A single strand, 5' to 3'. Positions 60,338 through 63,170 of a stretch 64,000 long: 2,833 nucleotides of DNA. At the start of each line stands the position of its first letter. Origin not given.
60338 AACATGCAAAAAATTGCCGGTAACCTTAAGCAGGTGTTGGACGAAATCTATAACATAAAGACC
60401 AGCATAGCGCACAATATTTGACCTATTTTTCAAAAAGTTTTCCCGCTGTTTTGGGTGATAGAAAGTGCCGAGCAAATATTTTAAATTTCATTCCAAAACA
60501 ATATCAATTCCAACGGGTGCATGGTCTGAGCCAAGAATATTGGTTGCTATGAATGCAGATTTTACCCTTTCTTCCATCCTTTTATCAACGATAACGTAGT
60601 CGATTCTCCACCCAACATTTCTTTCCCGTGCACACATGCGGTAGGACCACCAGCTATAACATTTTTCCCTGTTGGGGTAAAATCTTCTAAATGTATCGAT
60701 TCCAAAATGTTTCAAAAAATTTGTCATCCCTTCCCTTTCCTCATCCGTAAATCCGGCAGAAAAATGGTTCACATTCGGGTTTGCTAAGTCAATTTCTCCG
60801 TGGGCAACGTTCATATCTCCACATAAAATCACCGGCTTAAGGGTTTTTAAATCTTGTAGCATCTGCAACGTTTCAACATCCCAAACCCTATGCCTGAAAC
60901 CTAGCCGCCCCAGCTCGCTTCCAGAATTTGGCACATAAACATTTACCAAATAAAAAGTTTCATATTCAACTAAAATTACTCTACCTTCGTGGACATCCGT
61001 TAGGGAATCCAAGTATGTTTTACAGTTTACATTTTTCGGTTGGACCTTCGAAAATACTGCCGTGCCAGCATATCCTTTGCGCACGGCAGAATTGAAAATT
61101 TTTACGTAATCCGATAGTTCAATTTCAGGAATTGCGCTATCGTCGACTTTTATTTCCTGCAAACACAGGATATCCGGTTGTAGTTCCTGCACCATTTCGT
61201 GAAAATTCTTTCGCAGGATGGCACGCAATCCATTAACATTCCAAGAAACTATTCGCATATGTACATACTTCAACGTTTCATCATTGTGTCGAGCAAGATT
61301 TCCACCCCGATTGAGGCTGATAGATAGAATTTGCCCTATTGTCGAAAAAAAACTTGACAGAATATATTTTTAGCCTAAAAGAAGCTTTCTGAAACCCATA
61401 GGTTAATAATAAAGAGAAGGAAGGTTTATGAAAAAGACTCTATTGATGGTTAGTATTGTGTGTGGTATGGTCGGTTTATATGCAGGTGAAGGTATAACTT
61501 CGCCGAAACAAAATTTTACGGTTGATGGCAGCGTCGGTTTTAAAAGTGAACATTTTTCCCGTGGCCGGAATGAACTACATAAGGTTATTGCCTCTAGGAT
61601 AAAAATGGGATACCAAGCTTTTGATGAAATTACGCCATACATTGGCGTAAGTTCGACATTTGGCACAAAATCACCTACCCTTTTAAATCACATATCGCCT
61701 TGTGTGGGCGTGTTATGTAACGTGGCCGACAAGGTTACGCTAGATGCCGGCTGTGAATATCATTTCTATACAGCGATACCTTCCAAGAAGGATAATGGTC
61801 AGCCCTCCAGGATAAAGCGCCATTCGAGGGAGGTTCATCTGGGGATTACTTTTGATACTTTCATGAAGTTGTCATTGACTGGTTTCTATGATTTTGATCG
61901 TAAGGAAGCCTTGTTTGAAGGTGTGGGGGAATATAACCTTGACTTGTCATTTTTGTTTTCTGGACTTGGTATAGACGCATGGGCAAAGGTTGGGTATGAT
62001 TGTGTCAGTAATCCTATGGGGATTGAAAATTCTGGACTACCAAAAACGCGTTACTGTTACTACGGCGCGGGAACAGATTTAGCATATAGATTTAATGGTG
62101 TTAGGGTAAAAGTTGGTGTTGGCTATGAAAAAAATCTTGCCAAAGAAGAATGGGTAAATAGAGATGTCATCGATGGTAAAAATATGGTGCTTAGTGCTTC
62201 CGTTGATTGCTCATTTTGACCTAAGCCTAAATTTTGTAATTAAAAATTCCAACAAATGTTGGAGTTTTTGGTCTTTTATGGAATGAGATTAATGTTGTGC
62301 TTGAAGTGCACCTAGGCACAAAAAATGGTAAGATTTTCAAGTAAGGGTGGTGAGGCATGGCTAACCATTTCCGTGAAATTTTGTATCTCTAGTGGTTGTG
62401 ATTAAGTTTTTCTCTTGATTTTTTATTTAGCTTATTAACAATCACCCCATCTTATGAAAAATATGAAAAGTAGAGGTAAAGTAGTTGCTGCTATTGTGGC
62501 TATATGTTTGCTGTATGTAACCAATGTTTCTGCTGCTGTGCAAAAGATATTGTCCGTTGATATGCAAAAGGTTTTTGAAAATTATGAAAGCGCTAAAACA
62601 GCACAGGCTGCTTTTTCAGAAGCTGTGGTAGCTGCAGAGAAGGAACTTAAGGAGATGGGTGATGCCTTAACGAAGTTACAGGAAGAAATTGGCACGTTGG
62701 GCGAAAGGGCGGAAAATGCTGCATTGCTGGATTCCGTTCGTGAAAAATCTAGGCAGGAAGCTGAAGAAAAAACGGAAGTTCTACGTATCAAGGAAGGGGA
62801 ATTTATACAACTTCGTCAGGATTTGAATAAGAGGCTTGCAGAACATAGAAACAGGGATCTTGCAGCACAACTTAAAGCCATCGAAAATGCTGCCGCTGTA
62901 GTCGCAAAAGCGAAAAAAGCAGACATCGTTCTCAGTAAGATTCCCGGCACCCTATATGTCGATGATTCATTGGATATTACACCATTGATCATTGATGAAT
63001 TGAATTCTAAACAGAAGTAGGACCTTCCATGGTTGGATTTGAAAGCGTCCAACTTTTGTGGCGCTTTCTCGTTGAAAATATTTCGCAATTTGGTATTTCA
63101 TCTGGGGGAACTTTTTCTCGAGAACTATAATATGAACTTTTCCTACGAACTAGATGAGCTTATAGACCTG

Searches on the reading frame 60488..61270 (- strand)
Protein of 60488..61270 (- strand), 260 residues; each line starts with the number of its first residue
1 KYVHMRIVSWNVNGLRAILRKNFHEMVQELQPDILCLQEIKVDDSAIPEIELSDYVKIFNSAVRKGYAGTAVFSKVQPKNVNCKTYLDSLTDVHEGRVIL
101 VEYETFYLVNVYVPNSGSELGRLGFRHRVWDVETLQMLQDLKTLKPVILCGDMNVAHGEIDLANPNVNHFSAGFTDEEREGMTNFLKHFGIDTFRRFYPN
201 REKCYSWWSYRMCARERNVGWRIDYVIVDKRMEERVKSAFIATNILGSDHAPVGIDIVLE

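Call 52: search_protein_families(library=pfam, proteins=[L002:2320-3420:+, L003:10545-11669:+, L004:10571-11782:+, L007:7929-9032:+, L008:7932-9074:+, L001:11699-14611:+, L003:11706-12836:+, L007:9066-10265:+, L008:9107-10846:+], max_evalue=0.1)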
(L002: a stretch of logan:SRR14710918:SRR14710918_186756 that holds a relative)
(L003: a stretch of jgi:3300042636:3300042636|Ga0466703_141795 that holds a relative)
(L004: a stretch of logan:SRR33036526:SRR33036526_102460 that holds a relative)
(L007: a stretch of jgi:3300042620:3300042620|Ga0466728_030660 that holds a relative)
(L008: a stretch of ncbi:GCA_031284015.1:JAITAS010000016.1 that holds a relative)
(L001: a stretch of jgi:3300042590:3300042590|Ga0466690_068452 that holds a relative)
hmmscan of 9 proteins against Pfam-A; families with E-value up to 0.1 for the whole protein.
L002:2320-3420:+ (366 aa): 3 families
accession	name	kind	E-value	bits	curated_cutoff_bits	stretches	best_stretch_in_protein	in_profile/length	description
PF05461.16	ApoL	-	0.0017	18.3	25.9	1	236-317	91-174/298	Apolipoprotein L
PF06664.17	WLS-like_TM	-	0.03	14.1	28.3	1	151-271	148-228/247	Wntless-like, transmembrane domain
PF11239.13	DUF3040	-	0.038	14.7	24.7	0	221-272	31-81/84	Protein of unknown function (DUF3040)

L003:10545-11669:+ (374 aa): 1 family
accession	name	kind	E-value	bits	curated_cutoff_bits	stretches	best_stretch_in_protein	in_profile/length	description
PF04888.17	SseC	-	0.00064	19.8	30.2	1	277-371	220-312/312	Secretion system effector C (SseC) like family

L004:10571-11782:+ (403 aa): 6 families
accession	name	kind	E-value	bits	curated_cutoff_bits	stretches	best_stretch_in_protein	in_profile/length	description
PF20990.2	DUF2207_C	-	0.0029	17.8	33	0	119-213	93-184/247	Predicted membrane protein (DUF2207) C-terminal domain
PF18142.6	SLATT_fungal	-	0.0032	18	26.5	1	264-383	8-118/121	SMODS and SLOG-associating 2TM effector domain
PF14015.11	DUF4231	-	0.028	15.3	24.7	0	265-322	12-64/103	Protein of unknown function (DUF4231)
PF12263.13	DUF3611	-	0.036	14.4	27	0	269-327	17-75/175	Protein of unknown function (DUF3611)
PF11239.13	DUF3040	-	0.043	14.5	24.7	1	159-209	32-76/84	Protein of unknown function (DUF3040)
PF05656.20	DUF805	-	0.098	13.6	25.7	0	267-326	9-68/111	Protein of unknown function (DUF805)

L007:7929-9032:+ (367 aa): 2 families
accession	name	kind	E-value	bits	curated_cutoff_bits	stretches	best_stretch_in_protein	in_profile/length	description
PF04888.17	SseC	-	0.00068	19.8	30.2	1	267-364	222-312/312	Secretion system effector C (SseC) like family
PF05055.17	DUF677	-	0.0023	17.3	29.1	1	227-343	170-290/336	Protein of unknown function (DUF677)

L008:7932-9074:+ (380 aa): 1 family
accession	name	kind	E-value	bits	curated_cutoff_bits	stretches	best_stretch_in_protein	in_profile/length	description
PF20990.2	DUF2207_C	-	3.3e-05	24.2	33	1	244-330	131-218/247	Predicted membrane protein (DUF2207) C-terminal domain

L001:11699-14611:+ (970 aa): 9 families
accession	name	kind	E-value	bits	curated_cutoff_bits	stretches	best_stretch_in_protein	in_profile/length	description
PF13863.11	DUF4200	-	1e-06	29.5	29.7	1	363-458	12-107/119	Domain of unknown function (DUF4200)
PF12325.13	TMF_TATA_bd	-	0.00015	22.3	29.1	1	419-484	14-78/115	TATA element modulatory factor 1 TATA binding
PF13851.11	GAS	-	0.0041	17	32.3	1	378-495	36-156/200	Growth-arrest specific micro-tubule binding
PF17675.6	APG6_N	-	0.0051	17.7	45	1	412-491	44-120/132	Apg6 coiled-coil region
PF24319.2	DUF7491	-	0.0067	17.1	30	1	415-477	19-81/90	Coiled-coil region of unknown function (DUF7491)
PF16331.10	TolA_bind_tri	-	0.011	16.2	30.1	1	411-445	19-53/76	TolA binding protein trimerisation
PF04977.20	DivIC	-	0.013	15.7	28.9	1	425-476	18-72/80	Septum formation initiator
PF06785.16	UPF0242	-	0.014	15.9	33.5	1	406-501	79-181/194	Uncharacterised protein family (UPF0242) N-terminus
PF16326.10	ABC_tran_CTD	-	0.067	13.8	32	1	415-442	6-33/69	ABC transporter C-terminal domain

L003:11706-12836:+ (376 aa): 1 family
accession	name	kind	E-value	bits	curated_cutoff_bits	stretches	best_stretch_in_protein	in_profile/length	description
PF18110.6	BRCC36_C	-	0.043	14.3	23.1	0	166-200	20-53/81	BRCC36 C-terminal helical domain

L007:9066-10265:+ (399 aa): 1 family
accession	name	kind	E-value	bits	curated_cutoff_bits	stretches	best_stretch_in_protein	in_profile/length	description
PF16906.11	Ribosomal_L26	-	0.079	13.9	28.8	0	63-99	22-44/82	Ribosomal proteins L26 eukaryotic, L24P archaeal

L008:9107-10846:+ (579 aa): 0 families

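Call 53: search_protein_families(library=ncbifam, proteins=[L002:2320-3420:+, L003:10545-11669:+, L004:10571-11782:+, L007:7929-9032:+, L008:7932-9074:+, L001:11699-14611:+, L003:11706-12836:+, L007:9066-10265:+, L008:9107-10846:+], max_evalue=0.1)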
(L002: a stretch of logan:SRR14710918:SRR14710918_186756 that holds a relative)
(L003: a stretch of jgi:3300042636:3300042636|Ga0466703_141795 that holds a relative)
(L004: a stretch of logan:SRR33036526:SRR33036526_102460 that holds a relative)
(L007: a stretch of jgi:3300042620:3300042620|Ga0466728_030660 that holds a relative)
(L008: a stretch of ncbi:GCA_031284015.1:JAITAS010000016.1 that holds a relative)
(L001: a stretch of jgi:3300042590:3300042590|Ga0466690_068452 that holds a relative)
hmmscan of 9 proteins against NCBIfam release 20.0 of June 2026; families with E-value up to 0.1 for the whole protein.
L002:2320-3420:+ (366 aa): 3 families
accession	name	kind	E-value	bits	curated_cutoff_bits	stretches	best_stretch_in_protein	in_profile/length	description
NF053808.1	Ssp4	equivalog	9.3e-05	21.8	300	1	237-292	89-145/280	Ssp4 family T6SS effector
NF033635.1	SLATT_fungal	domain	0.0065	16.4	35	1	244-347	24-126/128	SLATT domain-containing protein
NF049871.2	cytotoxin_MakA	exception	0.0091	15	320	1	236-301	188-252/354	alpha-pore-forming cytotoxin MakA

L003:10545-11669:+ (374 aa): 0 families

L004:10571-11782:+ (403 aa): 5 families
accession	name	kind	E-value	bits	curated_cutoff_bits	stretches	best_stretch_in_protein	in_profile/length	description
NF033632.1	SLATT_4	domain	0.0046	16.8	55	1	265-383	22-131/154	SLATT domain-containing protein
NF033483.0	PknB_PASTA_kin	equivalog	0.014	14.5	450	0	119-189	281-353/563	Stk1 family PASTA domain-containing Ser/Thr kinase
NF033634.1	SLATT_1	domain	0.017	15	41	0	267-323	21-72/132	SLATT domain-containing protein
NF047839.1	PspM_Rv2743c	equivalog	0.04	13.8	80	0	167-237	17-88/220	phage shock envelope stress response protein PspM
NF041730.1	XrtH_assoc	equivalog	0.064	13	35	0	164-204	104-145/184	exosortase H-associated membrane protein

L007:7929-9032:+ (367 aa): 0 families

L008:7932-9074:+ (380 aa): 0 families

L001:11699-14611:+ (970 aa): 14 families
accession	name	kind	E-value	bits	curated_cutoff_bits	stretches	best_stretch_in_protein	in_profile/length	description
TIGR04523.1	Mplasa_alph_rch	subfamily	4.5e-20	71.2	270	3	541-963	239-665/745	helix-rich protein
TIGR02168.1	SMC_prok_B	equivalog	3e-18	65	567.35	3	630-895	235-508/1181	chromosome segregation protein SMC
NF045487.1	ASRP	equivalog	8.8e-18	64.2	300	5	338-440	169-272/593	archaea-specific SMC-related protein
TIGR02169.1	SMC_prok_A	equivalog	4.4e-16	57.8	729.4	3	596-864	676-939/1165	chromosome segregation protein SMC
NF002572.0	PRK02224.1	equivalog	1.6e-07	30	1087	4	272-464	251-438/888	DNA double-strand break repair ATPase Rad50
NF052420.1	translocon_SseD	equivalog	7.9e-07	29.3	130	1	130-264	9-145/152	type III secretion system translocon protein SseD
NF038350.1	taxis_HmpF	equivalog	1.2e-06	27.2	200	2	371-534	110-278/553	pilus motility taxis protein HmpF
NF003034.1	PRK03918.1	equivalog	1e-05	23.7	700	1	338-599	175-424/878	DNA double-strand break repair ATPase Rad50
NF045780.1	TrlF_fam_ATP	equivalog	7.2e-05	21.7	350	1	191-459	416-686/944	TrlF family AAA-like ATPase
NF033885.1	conj_TraP_IncI1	equivalog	7.8e-05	22.5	135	1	166-302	12-144/217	conjugal transfer protein TraP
NF041035.1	Rad50_Halo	equivalog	0.0021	16.5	1000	1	720-874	269-429/883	DNA double-strand break repair ATPase Rad50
NF033206.1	ScyE_fam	subfamily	0.0059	16.2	80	1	36-235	11-187/333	ScyD/ScyE family protein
NF041034.1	Rad50_Sulf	equivalog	0.0061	14.5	1000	1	657-955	158-421/872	DNA double-strand break repair ATPase Rad50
NF047408.1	SA0632_fam_LP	equivalog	0.011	15.3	70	1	740-782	25-67/68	SA0632 family lipoprotein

L003:11706-12836:+ (376 aa): 0 families

L007:9066-10265:+ (399 aa): 5 families
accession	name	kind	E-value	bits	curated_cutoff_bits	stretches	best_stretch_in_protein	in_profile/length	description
NF052420.1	translocon_SseD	equivalog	0.00044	20.4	130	1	150-211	25-85/152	type III secretion system translocon protein SseD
NF043060.1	MAP_0585_fam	equivalog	0.022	14.7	170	1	202-305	28-154/319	MAP_0585 family protein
NF004918.0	PRK06274.1-4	equivalog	0.027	14.2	278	1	38-78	75-115/202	indolepyruvate oxidoreductase subunit beta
TIGR01399.1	hrcV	equivalog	0.06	11.8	692.25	0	38-167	392-520/677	type III secretion system export apparatus subunit SctV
NF011512.0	PRK14950.1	equivalog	0.097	11.8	593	0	117-342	285-486/585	DNA polymerase III subunits gamma and tau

L008:9107-10846:+ (579 aa): 8 families
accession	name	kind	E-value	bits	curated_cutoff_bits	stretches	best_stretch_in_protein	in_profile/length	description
TIGR02168.1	SMC_prok_B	equivalog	1.9e-06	26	567.35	1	204-451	710-959/1181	chromosome segregation protein SMC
TIGR04523.1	Mplasa_alph_rch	subfamily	7.6e-06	24.1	270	1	324-484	467-634/745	helix-rich protein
TIGR02169.1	SMC_prok_A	equivalog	1.7e-05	22.7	729.4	1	214-443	704-938/1165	chromosome segregation protein SMC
NF052420.1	translocon_SseD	equivalog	3.5e-05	24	130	2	142-206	16-80/152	type III secretion system translocon protein SseD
NF045487.1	ASRP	equivalog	0.00044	19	300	1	318-555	166-393/593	archaea-specific SMC-related protein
NF002572.0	PRK02224.1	equivalog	0.00053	18.4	1087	1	344-566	185-412/888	DNA double-strand break repair ATPase Rad50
NF040788.1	S-lay_SlaB_Mtsph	equivalog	0.0075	15.2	700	1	361-450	302-391/416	S-layer protein SlaB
NF003034.1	PRK03918.1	equivalog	0.032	12.2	700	1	238-488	166-412/878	DNA double-strand break repair ATPase Rad50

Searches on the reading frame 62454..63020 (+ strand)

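Call 21: search_protein_families(library=pfam, proteins=[window:62454-63020:+], max_evalue=0.001)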
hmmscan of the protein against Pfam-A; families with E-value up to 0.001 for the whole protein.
window:62454-63020:+ (188 aa): 1 family
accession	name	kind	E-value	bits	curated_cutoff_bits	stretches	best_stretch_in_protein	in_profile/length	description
PF03938.19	OmpH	-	4.4e-21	76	32.4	1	31-183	1-141/141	Outer membrane protein (OmpH-like)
